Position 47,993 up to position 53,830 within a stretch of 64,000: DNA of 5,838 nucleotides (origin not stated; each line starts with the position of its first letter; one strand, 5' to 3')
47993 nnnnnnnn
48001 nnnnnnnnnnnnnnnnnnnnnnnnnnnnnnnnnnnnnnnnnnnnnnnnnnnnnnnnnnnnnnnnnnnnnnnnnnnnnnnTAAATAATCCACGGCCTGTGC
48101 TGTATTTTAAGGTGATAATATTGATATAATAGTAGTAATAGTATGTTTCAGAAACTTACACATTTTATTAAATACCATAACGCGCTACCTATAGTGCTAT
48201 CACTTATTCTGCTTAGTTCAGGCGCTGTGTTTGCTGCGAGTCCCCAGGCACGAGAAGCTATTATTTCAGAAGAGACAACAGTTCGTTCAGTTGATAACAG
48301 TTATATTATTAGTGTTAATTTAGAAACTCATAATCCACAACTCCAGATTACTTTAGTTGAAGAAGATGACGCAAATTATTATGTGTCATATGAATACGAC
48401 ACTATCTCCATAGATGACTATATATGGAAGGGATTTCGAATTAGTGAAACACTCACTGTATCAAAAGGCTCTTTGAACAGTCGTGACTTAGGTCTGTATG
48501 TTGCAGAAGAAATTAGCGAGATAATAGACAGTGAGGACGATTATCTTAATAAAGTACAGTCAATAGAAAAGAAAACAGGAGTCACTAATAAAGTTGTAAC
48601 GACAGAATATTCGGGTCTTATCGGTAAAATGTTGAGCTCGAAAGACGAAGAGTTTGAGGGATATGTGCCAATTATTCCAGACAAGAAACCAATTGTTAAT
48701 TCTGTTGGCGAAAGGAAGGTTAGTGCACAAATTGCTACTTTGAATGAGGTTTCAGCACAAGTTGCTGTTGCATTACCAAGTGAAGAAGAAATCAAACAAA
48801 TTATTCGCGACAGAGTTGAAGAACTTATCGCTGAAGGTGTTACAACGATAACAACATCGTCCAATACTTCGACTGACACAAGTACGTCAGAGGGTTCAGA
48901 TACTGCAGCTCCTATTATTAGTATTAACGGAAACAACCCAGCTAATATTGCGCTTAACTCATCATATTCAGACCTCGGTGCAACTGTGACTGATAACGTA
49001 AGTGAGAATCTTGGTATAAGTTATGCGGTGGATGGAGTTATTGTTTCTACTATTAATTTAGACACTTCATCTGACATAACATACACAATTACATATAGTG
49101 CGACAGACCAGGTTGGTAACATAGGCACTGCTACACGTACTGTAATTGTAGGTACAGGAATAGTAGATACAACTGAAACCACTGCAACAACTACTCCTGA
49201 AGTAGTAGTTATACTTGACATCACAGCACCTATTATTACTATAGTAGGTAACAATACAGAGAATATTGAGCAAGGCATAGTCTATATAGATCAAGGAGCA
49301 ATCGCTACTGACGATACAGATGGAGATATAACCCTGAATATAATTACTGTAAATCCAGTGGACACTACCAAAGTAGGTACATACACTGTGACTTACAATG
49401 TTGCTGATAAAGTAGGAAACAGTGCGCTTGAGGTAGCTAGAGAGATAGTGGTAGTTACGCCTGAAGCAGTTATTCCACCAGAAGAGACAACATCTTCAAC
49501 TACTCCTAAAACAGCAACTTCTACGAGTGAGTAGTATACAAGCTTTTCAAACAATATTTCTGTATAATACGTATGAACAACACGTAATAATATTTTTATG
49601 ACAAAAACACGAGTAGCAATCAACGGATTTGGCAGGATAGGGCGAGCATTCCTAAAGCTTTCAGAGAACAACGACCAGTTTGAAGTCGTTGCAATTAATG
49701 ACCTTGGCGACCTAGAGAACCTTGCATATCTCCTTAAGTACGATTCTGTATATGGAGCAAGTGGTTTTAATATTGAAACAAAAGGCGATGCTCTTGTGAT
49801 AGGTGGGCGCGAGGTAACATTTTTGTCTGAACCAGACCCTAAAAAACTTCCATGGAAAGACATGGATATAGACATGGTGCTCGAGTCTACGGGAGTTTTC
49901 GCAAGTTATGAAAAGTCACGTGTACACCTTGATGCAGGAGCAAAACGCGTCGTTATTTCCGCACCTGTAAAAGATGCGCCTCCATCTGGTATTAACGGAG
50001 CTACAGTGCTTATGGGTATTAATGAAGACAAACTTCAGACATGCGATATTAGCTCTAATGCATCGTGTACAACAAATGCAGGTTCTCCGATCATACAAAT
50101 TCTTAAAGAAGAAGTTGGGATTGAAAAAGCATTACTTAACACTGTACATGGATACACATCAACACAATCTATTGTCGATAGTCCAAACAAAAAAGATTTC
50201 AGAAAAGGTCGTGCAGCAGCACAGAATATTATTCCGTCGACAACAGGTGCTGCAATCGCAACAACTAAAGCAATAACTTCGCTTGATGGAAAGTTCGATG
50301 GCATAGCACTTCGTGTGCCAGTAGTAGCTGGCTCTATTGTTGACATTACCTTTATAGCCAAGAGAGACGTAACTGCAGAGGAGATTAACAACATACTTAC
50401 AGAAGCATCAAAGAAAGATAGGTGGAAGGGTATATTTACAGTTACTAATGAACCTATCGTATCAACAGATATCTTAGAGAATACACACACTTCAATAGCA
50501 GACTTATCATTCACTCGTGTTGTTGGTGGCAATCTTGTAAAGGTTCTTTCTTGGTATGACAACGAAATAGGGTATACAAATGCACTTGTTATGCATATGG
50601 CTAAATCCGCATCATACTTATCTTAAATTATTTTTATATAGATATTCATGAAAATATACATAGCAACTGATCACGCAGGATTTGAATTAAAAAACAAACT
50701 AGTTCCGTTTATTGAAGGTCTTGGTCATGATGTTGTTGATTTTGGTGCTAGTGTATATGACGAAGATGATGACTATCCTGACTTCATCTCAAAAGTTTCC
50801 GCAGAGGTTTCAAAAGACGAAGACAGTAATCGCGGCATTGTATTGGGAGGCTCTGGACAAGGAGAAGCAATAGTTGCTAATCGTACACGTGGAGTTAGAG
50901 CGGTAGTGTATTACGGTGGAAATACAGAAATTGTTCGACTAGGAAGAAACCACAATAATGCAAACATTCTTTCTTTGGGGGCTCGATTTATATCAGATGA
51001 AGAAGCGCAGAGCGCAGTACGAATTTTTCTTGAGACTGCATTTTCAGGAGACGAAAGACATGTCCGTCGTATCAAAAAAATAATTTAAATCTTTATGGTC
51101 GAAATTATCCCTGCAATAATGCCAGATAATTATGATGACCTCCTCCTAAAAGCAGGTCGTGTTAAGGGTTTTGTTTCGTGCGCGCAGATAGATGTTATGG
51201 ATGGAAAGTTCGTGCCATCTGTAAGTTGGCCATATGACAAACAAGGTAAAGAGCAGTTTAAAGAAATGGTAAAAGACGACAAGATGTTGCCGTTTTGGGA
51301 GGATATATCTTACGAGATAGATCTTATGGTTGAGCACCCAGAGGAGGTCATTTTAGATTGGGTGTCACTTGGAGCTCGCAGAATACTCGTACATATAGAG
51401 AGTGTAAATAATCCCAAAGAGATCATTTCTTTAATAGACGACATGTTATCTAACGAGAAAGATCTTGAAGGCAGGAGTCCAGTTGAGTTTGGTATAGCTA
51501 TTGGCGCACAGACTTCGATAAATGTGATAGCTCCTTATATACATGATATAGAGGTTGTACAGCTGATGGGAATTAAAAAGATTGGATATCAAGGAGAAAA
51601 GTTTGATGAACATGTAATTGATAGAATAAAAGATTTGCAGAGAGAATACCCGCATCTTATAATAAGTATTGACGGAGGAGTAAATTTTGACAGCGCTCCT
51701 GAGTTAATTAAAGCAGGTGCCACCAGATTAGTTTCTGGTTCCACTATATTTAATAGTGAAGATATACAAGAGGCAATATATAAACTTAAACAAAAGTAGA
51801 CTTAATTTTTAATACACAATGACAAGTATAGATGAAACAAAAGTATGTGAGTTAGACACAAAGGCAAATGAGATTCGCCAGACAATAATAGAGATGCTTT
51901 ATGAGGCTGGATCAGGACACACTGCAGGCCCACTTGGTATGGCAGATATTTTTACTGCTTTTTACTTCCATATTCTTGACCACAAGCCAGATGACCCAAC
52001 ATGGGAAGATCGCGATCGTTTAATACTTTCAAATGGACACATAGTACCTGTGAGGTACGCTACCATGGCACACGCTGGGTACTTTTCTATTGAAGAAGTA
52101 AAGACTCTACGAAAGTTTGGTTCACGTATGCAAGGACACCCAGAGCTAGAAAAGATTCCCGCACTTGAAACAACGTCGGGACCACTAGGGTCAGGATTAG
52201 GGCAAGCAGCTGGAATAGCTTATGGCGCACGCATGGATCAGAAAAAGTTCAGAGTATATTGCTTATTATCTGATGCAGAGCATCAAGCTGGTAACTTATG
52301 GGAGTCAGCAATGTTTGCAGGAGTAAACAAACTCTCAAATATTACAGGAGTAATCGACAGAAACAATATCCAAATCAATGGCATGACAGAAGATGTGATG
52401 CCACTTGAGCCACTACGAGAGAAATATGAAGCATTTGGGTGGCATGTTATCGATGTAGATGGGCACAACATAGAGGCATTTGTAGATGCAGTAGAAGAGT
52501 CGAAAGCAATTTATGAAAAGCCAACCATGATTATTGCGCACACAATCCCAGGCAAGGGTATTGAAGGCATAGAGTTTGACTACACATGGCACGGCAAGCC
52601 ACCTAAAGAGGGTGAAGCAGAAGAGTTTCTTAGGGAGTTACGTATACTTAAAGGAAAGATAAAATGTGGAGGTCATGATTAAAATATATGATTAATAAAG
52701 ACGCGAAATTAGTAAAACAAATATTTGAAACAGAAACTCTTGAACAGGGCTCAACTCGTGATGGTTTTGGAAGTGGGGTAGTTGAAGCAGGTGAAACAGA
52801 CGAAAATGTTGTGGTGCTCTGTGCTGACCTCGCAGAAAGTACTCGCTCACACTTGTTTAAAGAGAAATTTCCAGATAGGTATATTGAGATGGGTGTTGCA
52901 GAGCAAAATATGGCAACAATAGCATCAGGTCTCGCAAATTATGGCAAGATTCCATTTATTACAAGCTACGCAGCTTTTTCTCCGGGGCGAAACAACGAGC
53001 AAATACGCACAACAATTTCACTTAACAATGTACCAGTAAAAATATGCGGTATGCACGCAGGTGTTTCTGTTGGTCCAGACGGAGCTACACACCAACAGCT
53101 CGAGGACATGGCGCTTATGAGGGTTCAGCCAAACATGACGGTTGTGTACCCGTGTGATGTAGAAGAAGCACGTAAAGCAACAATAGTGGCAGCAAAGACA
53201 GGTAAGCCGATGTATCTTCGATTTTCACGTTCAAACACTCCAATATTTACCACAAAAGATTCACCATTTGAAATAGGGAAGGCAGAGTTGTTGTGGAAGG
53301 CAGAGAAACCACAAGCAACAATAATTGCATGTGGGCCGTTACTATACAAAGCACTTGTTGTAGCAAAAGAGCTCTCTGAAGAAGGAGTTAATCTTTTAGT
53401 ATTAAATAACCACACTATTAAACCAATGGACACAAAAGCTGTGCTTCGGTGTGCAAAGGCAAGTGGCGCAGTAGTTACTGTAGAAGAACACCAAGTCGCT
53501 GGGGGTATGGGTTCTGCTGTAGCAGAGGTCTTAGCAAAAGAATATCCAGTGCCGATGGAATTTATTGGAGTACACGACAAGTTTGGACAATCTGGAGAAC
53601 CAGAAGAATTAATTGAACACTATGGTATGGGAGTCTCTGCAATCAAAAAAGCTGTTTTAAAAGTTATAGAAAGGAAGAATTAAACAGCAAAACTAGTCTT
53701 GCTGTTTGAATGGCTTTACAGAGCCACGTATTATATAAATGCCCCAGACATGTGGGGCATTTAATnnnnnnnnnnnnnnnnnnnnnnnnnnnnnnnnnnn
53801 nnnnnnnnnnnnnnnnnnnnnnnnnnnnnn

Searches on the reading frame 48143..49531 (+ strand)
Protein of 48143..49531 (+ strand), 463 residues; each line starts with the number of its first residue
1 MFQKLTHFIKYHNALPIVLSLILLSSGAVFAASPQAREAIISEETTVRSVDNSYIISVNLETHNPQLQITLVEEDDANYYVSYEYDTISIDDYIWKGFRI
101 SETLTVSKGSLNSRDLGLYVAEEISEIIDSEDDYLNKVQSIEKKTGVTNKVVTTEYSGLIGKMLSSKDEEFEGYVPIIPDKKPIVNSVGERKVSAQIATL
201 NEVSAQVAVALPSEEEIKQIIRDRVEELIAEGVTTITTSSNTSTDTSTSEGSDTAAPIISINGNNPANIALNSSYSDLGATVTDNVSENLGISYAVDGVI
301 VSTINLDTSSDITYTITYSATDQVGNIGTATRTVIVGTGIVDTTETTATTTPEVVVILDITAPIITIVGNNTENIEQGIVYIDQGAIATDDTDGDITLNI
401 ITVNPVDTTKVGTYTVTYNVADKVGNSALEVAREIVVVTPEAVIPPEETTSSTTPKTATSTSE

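Call 17: search_protein_families(library=pfam, proteins=[window:48143-49531:+], max_evalue=0.001)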
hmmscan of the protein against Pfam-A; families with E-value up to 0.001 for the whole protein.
window:48143-49531:+ (463 aa): 2 families
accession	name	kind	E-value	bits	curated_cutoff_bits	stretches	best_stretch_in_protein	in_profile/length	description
PF16403.11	Bact_surface_Ig-like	-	5.5e-27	94.1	27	2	365-437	1-71/71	Bacterial surface protein, Ig-like domain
PF02494.22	HYR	-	0.00056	20.6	21.7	0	359-428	2-73/81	HYR domain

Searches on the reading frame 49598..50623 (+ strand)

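Call 17: search_protein_families(library=pfam, proteins=[window:49598-50623:+], max_evalue=0.001)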
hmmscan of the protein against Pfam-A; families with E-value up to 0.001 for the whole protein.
window:49598-50623:+ (342 aa): 2 families
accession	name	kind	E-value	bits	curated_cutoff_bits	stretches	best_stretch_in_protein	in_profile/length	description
PF02800.25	Gp_dh_C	-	5.4e-53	179.2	24.4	1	164-320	3-158/158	Glyceraldehyde 3-phosphate dehydrogenase, C-terminal domain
PF00044.30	Gp_dh_N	-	2.3e-35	121.3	31.7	1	5-103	2-100/101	Glyceraldehyde 3-phosphate dehydrogenase, NAD binding domain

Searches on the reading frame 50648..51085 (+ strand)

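Call 18: search_protein_families(library=pfam, proteins=[window:50648-51085:+], max_evalue=0.001)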
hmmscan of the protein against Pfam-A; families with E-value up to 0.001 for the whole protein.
window:50648-51085:+ (146 aa): 1 family
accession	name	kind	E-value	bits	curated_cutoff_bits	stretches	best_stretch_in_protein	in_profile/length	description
PF02502.23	LacAB_rpiB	-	6.5e-42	143.2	24.7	1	3-145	1-138/138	Ribose/Galactose Isomerase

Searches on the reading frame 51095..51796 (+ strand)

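Call 17: search_protein_families(library=pfam, proteins=[window:51095-51796:+], max_evalue=0.001)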
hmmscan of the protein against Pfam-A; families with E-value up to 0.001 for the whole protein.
window:51095-51796:+ (234 aa): 1 family
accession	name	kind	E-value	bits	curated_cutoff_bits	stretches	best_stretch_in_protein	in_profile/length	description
PF00834.25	Ribul_P_3_epim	-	3.9e-25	88.9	21.1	1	6-219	4-198/198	Ribulose-phosphate 3 epimerase family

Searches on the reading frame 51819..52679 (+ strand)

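Call 17: search_protein_families(library=pfam, proteins=[window:51819-52679:+], max_evalue=0.001)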
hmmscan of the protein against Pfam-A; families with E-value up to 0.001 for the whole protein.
window:51819-52679:+ (287 aa): 4 families
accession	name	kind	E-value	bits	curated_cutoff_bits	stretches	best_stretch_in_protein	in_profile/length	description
PF00456.26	Transketolase_N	-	2.9e-56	191.3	22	1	15-269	5-270/334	Transketolase, thiamine diphosphate binding domain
PF13292.11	DXP_synthase_N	-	3.4e-08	33.5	21.2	1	6-186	12-175/274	1-deoxy-D-xylulose-5-phosphate synthase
PF00676.26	E1_dh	-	4.6e-07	29.5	22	1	106-230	87-209/300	Dehydrogenase E1 component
PF09364.15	XFP_N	-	3.6e-05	23.2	23.7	1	124-221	139-240/364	XFP N-terminal domain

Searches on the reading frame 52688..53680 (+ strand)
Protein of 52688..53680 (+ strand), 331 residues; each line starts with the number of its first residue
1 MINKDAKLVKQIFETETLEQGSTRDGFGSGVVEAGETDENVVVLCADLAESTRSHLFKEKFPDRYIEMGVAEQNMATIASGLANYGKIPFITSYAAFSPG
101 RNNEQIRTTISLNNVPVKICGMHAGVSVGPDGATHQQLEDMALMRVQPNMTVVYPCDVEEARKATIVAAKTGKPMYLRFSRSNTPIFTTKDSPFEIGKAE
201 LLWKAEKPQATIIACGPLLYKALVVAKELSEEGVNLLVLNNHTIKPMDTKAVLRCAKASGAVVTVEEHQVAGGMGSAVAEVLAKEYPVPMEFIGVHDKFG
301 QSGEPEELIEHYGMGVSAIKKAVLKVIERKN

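Call 18: search_protein_families(library=pfam, proteins=[window:52688-53680:+], max_evalue=0.001)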
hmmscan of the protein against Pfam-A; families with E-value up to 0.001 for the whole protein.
window:52688-53680:+ (331 aa): 3 families
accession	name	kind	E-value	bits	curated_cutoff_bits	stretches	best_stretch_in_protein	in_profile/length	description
PF02779.29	Transket_pyr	-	2.3e-43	148.3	27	1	22-185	4-173/174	Transketolase, pyrimidine binding domain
PF02780.25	Transketolase_C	-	1.1e-24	87.2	25.9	1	204-319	6-124/124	Transketolase, C-terminal domain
PF22613.1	Transketolase_C_1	-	0.0001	22.9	27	1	205-314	8-112/113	Transketolase-like TK C-terminal domain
